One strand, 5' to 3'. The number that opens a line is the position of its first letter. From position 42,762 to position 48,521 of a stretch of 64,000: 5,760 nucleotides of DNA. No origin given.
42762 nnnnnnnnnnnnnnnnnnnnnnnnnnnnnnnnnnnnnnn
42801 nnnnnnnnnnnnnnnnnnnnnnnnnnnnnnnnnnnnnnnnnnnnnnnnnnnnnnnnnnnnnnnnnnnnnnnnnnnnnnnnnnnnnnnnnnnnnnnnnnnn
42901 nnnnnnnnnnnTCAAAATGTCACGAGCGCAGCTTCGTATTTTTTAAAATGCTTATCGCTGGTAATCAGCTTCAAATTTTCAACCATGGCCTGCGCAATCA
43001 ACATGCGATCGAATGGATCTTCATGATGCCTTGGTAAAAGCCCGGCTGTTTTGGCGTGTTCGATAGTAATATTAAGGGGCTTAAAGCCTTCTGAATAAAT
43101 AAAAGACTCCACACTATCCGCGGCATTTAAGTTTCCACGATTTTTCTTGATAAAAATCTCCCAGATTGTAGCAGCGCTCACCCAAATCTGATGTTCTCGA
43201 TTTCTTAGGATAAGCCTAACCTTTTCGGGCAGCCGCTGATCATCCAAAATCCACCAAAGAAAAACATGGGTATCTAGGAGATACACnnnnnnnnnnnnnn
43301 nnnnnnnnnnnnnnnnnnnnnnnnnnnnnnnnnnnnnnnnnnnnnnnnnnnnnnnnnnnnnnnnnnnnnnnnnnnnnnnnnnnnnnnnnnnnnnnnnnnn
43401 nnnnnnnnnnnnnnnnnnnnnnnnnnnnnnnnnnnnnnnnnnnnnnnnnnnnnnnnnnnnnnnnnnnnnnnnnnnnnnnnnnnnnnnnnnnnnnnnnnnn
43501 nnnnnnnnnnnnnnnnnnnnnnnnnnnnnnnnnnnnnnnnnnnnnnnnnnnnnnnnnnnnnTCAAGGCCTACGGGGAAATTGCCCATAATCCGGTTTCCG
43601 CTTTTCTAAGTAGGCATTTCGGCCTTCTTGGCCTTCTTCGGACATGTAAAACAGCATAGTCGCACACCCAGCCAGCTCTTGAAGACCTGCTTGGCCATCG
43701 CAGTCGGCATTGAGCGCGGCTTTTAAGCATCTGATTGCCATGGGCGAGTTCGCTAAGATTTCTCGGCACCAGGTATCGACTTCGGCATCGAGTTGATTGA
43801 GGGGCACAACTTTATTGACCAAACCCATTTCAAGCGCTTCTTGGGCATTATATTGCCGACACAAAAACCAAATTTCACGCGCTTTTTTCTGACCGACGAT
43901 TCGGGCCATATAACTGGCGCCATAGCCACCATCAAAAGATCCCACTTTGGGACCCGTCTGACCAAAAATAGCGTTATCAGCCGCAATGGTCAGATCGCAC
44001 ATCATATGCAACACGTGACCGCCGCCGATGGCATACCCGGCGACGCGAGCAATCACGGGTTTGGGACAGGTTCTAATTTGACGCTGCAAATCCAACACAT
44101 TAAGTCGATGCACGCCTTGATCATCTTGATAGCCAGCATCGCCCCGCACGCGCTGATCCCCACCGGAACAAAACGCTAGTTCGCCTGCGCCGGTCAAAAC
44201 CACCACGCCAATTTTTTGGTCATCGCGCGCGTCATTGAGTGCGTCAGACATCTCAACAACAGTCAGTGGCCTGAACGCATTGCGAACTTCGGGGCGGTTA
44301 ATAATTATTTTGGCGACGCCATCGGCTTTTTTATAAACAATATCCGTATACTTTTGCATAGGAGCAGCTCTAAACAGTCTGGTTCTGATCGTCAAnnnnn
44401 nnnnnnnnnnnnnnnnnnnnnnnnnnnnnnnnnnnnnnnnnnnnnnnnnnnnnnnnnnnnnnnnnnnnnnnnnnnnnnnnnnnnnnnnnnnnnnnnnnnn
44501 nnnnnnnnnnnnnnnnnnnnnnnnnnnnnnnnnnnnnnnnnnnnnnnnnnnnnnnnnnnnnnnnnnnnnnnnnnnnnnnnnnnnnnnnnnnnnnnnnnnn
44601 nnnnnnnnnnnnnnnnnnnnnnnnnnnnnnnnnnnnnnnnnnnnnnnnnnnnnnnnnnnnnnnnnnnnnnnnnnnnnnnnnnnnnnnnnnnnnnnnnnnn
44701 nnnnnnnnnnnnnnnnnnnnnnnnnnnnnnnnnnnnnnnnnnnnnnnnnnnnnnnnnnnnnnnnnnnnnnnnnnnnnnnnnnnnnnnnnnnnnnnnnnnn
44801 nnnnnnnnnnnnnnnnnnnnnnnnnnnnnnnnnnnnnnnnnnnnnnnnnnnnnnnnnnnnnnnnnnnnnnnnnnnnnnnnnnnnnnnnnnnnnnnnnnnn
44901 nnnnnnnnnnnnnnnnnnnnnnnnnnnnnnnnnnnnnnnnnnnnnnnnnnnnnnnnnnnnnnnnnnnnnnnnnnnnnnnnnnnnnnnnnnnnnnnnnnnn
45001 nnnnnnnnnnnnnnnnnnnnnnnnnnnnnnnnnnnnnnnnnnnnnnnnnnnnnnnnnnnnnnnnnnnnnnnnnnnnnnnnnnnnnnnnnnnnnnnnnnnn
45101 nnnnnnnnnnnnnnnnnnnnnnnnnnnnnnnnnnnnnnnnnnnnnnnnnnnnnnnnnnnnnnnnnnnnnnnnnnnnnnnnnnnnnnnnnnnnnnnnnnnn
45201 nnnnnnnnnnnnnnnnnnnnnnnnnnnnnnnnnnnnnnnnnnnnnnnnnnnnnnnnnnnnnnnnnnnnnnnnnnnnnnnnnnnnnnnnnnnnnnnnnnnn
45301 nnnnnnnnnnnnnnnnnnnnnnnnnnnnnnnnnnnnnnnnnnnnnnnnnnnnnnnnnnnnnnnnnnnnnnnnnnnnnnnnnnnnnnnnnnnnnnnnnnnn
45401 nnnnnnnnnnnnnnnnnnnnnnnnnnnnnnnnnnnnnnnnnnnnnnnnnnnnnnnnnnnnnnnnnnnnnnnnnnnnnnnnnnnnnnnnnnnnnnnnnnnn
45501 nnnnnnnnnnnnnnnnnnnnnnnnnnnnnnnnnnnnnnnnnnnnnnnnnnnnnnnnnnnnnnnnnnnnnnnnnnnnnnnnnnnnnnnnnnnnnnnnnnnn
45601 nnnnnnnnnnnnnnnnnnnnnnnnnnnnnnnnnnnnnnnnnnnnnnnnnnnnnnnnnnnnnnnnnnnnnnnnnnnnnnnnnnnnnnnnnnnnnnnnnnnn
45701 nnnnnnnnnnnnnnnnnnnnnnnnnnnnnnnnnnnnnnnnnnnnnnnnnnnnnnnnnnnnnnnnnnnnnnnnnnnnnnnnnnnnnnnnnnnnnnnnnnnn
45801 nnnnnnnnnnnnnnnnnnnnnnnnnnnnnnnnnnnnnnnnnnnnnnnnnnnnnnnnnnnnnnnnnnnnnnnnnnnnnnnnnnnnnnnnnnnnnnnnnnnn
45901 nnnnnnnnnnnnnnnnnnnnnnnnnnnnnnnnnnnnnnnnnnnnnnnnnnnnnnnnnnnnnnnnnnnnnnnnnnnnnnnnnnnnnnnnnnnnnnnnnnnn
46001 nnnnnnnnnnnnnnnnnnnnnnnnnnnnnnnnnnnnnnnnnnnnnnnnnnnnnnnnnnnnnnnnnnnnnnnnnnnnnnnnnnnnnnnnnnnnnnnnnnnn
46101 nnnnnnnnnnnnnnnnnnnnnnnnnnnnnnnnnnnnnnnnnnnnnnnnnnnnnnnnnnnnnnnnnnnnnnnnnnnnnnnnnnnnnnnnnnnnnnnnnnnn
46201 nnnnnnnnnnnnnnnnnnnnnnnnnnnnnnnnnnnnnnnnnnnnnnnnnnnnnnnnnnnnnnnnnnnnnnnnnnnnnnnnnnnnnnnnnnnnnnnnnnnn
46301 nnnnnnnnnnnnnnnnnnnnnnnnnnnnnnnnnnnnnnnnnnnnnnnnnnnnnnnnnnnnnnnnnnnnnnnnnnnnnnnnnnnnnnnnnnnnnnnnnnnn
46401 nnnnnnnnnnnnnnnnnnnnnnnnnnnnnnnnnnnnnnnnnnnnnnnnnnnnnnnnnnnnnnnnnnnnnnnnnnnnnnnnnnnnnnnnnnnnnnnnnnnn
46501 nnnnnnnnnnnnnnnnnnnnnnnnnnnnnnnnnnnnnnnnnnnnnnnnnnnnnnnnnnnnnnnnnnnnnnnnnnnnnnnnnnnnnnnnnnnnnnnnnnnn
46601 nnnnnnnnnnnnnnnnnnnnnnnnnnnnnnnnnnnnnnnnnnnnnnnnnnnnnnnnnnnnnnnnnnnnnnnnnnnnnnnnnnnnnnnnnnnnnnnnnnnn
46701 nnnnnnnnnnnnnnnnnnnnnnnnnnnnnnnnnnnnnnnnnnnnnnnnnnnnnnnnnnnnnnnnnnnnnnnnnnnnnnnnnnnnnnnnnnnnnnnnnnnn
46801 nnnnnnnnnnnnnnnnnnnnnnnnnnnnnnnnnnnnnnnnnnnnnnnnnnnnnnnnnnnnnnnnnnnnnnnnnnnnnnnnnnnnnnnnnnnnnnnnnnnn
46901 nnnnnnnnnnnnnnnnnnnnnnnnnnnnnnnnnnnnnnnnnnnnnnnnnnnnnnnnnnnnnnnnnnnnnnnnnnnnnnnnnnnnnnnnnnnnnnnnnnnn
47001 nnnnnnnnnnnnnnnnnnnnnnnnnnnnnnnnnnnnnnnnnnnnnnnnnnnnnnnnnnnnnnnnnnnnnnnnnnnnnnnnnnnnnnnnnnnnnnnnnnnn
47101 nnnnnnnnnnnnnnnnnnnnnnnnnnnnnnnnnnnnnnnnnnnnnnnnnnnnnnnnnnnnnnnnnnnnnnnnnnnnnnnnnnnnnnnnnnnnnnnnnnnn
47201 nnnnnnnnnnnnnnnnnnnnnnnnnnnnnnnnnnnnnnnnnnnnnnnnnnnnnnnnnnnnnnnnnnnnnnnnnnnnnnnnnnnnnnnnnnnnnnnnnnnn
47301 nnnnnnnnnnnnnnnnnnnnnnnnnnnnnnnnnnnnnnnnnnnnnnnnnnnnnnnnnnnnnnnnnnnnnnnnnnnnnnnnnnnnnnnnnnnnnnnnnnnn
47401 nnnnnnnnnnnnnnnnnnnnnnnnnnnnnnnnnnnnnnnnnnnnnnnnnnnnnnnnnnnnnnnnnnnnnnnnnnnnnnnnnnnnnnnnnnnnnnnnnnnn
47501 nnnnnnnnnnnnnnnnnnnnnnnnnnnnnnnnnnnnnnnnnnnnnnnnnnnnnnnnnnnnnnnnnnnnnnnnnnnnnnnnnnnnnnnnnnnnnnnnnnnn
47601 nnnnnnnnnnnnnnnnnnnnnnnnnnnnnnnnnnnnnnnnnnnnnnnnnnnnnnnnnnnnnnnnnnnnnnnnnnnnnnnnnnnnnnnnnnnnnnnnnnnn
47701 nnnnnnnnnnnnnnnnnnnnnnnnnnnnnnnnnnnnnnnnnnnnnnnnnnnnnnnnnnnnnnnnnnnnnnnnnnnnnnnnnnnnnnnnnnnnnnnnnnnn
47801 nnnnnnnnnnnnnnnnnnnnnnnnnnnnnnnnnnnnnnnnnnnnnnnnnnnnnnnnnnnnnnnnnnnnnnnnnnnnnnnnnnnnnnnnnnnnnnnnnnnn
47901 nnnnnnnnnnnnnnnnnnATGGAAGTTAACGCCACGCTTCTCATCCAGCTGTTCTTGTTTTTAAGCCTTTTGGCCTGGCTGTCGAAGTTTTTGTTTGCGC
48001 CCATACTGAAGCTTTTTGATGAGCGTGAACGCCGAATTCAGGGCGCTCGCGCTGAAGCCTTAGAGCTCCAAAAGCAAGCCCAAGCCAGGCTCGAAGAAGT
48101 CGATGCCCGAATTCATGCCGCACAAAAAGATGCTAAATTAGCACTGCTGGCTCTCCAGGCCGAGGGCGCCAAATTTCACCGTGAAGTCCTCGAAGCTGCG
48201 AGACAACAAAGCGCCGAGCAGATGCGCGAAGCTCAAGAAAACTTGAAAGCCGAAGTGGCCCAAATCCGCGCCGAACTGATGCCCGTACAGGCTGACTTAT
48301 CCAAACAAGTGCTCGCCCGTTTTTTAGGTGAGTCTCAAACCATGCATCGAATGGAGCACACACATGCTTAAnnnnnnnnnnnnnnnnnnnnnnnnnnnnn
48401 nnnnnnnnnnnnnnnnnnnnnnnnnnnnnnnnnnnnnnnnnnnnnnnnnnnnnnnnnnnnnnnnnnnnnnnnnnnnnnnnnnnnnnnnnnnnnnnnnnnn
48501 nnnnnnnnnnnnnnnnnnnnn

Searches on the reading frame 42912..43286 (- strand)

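Call 61: search_protein_families(library=pfam, proteins=[window:42912-43286:-], max_evalue=0.00001)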
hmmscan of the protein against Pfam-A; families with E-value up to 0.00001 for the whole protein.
window:42912-43286:- (124 aa): 1 family
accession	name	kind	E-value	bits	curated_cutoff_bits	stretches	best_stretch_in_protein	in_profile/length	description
PF01850.27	PIN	-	1.3e-22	81.1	23.6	1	2-118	1-118/120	PIN domain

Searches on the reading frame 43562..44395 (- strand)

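Call 61: search_protein_families(library=pfam, proteins=[window:43562-44395:-], max_evalue=0.00001)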
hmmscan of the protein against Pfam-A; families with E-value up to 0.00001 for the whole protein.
window:43562-44395:- (277 aa): 2 families
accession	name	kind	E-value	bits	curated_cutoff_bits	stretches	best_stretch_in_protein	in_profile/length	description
PF00378.25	ECH_1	-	1.2e-78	264.4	27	1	24-272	3-250/251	Enoyl-CoA hydratase/isomerase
PF16113.10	ECH_2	-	9.8e-23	81.6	27.2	1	28-204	2-179/335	Enoyl-CoA hydratase/isomerase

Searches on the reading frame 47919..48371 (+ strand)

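Call 26: search_protein_families(library=pfam, proteins=[window:47919-48371:+], max_evalue=0.001)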
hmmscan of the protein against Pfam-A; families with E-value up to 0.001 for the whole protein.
window:47919-48371:+ (150 aa): 1 family
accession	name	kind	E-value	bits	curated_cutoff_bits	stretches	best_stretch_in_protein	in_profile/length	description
PF00430.23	ATP-synt_B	-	1.8e-10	41.4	28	1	6-135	1-130/132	ATP synthase B/B' CF(0)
